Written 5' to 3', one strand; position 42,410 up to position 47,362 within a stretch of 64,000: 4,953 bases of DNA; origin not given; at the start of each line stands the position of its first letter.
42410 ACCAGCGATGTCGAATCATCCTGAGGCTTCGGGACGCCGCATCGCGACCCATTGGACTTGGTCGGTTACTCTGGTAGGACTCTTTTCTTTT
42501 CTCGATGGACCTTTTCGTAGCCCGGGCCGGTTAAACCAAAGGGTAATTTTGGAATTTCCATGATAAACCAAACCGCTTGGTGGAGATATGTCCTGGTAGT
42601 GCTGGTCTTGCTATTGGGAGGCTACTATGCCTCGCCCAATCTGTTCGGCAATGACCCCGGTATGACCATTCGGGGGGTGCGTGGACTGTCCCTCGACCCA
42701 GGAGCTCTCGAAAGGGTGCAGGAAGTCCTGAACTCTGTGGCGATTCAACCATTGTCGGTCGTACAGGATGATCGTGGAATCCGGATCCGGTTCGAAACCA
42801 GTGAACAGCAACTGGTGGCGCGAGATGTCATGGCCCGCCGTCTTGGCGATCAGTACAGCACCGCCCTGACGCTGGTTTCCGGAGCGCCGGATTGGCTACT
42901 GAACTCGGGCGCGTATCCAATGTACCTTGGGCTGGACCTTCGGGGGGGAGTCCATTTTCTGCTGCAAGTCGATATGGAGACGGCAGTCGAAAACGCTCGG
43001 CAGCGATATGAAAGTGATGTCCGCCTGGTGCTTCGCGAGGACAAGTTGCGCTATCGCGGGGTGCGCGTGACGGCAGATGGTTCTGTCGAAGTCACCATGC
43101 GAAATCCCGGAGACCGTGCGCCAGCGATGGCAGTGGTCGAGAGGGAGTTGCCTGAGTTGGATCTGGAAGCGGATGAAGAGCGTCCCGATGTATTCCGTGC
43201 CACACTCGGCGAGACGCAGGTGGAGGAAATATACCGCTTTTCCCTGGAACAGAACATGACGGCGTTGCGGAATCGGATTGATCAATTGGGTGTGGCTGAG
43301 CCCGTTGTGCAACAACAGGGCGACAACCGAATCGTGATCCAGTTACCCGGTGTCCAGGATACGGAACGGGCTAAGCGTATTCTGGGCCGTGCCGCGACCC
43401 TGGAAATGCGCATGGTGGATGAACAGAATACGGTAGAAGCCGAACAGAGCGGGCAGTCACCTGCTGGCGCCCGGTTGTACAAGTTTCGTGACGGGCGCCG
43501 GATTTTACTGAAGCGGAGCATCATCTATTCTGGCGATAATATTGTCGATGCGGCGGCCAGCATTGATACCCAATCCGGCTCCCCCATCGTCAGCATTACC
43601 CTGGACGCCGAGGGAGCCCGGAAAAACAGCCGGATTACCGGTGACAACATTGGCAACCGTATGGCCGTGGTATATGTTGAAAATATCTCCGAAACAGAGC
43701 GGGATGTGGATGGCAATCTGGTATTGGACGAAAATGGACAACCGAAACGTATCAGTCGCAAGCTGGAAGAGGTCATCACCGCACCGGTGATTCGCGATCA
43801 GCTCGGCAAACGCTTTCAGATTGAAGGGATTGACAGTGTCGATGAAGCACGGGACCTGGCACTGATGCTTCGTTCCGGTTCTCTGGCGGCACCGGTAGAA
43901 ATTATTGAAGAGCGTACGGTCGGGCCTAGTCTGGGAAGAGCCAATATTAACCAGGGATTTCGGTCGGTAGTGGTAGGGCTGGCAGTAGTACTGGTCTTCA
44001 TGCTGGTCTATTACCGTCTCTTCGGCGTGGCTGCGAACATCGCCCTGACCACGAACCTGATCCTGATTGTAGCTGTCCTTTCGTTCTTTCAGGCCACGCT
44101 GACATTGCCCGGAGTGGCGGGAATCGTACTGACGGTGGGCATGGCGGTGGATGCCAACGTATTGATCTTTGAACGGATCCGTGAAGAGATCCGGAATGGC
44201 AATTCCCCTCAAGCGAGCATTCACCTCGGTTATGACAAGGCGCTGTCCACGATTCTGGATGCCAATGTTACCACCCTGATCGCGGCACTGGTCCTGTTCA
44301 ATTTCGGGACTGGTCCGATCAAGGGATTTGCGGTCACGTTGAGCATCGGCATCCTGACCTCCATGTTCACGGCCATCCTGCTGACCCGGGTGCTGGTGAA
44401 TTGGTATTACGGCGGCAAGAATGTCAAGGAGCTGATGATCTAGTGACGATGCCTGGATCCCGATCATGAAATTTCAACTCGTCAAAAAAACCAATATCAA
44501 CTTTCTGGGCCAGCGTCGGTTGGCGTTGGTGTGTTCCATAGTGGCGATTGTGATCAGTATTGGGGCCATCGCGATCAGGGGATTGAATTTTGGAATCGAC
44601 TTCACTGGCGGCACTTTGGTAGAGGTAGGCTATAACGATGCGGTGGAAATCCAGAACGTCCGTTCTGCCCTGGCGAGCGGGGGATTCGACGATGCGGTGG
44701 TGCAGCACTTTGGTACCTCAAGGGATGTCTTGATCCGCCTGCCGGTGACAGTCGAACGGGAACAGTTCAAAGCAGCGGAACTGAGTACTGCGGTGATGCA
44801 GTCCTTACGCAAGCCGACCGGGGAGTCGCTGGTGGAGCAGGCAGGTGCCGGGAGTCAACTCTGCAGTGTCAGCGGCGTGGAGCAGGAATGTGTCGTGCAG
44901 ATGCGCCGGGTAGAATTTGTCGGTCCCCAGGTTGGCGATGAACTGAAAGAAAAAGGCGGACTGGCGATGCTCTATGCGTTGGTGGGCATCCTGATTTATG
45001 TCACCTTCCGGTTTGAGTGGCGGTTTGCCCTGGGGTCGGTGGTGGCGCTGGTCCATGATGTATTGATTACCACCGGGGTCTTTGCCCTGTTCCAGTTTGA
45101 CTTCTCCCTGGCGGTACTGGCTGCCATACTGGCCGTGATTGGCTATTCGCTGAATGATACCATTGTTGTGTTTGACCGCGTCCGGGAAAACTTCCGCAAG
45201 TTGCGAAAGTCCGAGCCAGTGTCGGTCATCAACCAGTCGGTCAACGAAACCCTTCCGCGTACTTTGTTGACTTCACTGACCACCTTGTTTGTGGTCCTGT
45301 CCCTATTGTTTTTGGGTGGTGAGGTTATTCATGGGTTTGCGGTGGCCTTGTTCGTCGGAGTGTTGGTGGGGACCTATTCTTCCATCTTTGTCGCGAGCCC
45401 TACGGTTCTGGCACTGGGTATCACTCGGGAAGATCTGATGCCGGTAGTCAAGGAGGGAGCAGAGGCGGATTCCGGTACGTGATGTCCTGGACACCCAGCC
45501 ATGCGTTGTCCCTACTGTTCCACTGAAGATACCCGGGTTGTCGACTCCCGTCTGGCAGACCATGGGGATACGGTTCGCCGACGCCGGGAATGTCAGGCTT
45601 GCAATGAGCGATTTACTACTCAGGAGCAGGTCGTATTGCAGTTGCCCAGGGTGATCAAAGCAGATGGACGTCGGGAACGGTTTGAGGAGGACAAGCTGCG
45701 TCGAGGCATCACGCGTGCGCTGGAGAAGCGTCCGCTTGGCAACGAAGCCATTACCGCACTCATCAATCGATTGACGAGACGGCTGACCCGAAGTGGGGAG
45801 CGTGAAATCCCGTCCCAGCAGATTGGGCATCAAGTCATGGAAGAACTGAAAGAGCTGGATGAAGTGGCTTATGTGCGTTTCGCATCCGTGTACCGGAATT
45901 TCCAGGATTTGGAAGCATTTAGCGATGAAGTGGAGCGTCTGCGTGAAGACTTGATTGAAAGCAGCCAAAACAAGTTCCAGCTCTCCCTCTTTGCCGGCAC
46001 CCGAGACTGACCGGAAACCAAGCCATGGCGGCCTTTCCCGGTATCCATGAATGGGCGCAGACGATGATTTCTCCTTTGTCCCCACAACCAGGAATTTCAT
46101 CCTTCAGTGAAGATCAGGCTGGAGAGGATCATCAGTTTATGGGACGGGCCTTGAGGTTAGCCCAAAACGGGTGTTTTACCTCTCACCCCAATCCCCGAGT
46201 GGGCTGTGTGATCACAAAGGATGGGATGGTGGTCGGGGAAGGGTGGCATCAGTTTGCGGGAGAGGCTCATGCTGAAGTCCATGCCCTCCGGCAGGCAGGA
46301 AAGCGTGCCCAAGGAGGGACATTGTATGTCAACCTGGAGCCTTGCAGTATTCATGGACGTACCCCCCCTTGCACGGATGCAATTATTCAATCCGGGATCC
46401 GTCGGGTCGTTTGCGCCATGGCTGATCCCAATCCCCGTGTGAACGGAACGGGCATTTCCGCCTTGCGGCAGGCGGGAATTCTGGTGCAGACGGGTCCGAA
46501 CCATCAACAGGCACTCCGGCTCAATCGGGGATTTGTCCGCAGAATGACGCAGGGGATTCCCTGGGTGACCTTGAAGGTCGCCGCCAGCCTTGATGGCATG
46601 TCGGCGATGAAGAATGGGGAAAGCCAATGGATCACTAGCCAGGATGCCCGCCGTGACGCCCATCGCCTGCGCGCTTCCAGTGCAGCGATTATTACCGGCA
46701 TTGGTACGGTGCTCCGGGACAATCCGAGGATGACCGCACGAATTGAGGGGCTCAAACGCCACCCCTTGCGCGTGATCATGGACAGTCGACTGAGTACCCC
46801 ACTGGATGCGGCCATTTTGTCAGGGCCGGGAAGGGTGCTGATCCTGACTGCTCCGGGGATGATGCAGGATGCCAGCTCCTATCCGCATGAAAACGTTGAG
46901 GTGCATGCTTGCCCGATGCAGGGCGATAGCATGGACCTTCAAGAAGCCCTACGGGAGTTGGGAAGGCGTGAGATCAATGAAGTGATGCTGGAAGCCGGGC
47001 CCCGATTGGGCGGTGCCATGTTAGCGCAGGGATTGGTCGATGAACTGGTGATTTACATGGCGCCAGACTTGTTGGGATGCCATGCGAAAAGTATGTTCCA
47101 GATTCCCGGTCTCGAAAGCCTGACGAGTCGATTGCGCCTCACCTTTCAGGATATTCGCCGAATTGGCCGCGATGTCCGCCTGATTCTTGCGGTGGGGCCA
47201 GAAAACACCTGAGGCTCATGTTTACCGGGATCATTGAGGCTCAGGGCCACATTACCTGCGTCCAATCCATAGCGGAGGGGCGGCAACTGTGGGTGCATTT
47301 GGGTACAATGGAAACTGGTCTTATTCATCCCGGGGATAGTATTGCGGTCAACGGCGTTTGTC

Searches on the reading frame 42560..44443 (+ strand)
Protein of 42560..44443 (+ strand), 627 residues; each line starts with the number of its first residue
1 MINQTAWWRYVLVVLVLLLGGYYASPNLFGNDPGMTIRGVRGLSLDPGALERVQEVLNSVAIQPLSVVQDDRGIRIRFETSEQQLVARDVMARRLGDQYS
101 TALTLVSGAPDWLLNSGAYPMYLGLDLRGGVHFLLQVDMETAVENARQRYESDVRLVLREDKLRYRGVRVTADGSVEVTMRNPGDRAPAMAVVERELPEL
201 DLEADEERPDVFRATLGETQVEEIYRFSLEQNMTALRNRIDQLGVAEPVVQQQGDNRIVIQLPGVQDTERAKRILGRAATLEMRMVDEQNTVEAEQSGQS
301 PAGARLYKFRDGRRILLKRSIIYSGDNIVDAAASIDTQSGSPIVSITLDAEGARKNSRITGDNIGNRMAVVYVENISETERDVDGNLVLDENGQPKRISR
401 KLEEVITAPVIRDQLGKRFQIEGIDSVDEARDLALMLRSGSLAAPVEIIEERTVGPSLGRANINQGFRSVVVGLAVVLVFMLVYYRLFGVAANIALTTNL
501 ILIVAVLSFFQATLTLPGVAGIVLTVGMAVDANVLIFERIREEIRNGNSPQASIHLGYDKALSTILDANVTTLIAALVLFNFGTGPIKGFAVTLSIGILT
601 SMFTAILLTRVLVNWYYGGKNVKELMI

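Call 22: search_protein_families(library=pfam, proteins=[window:42560-44443:+], max_evalue=0.001)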
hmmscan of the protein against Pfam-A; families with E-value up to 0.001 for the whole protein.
window:42560-44443:+ (627 aa): 7 families
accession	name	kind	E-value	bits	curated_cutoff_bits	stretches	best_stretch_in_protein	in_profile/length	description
PF22599.2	SecDF_P1_head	-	1.3e-33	115.8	27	1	306-444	3-114/114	SecDF, P1 head subdomain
PF13721.11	SecD-TM1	-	1.9e-28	99.4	30.5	1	2-103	1-103/103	SecD export protein N-terminal TM region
PF21760.3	SecD_1st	-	1e-27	95.8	27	1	229-288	1-60/60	Protein translocase subunit SecDF, P1 domain, N-terminal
PF02355.23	SecD_SecF_C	-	8.7e-24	84.4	20.5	1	445-616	12-186/189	Protein export membrane protein SecD/SecF, C-terminal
PF03176.21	MMPL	-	1.7e-10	40.8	20.5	1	467-606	146-292/333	MMPL family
PF00873.25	ACR_tran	-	4e-06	25.3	28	1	474-614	339-487/1021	AcrB/AcrD/AcrF family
PF07549.19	Sec_GG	-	1.3e-05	25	20.3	1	119-139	6-26/28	SecD/SecF GG Motif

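Call 51: find_encoding_contigs(protein=window:42560-44443:+, flank=8000, max_places=8)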
Protein window:42560-44443:+ (627 aa): 1 contig read that carries it; 1 place shown.
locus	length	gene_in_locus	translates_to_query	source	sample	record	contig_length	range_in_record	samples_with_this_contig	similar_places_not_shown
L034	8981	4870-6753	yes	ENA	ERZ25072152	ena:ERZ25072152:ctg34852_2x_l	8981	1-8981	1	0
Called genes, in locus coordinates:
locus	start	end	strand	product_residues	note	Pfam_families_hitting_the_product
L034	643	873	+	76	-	PF13936:HTH_38, PF13384:HTH_23 (weak)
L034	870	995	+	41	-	-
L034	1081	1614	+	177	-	-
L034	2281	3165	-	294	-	PF00892:EamA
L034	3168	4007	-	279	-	PF03881:Fructosamin_kin, PF01636:APH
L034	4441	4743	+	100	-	PF02699:YajC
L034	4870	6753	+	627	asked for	PF13721:SecD-TM1, PF07549:Sec_GG (faint), PF21760:SecD_1st, PF22599:SecDF_P1_head, PF03176:MMPL, PF02355:SecD_SecF_C, PF00873:ACR_tran (weak)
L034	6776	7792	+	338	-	PF07549:Sec_GG, PF02355:SecD_SecF_C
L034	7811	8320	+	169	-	PF22811:Zn_ribbon_NrdR, PF03477:ATP-cone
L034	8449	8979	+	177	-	?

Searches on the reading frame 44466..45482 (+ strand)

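Call 23: search_protein_families(library=pfam, proteins=[window:44466-45482:+], max_evalue=0.001)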
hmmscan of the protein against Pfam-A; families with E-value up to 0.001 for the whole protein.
window:44466-45482:+ (338 aa): 2 families
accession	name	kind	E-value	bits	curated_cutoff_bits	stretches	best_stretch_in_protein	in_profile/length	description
PF02355.23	SecD_SecF_C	-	7.8e-70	234.6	20.5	1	144-317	13-186/189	Protein export membrane protein SecD/SecF, C-terminal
PF07549.19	Sec_GG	-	3.8e-10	39.4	20.3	1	34-59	2-27/28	SecD/SecF GG Motif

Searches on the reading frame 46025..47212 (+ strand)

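Call 23: search_protein_families(library=pfam, proteins=[window:46025-47212:+], max_evalue=0.001)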
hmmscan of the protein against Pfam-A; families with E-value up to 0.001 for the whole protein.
window:46025-47212:+ (395 aa): 3 families
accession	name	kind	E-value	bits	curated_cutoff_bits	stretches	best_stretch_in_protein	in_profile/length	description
PF01872.23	RibD_C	-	7.5e-50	169.9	24.1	1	179-384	1-195/197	RibD C-terminal domain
PF00383.29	dCMP_cyt_deam_1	-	3.7e-20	72.2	25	1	34-132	3-102/102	Cytidine and deoxycytidylate deaminase zinc-binding region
PF14437.12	MafB19-deam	-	2.8e-13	50.4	27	1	36-145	4-114/142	MafB19-like deaminase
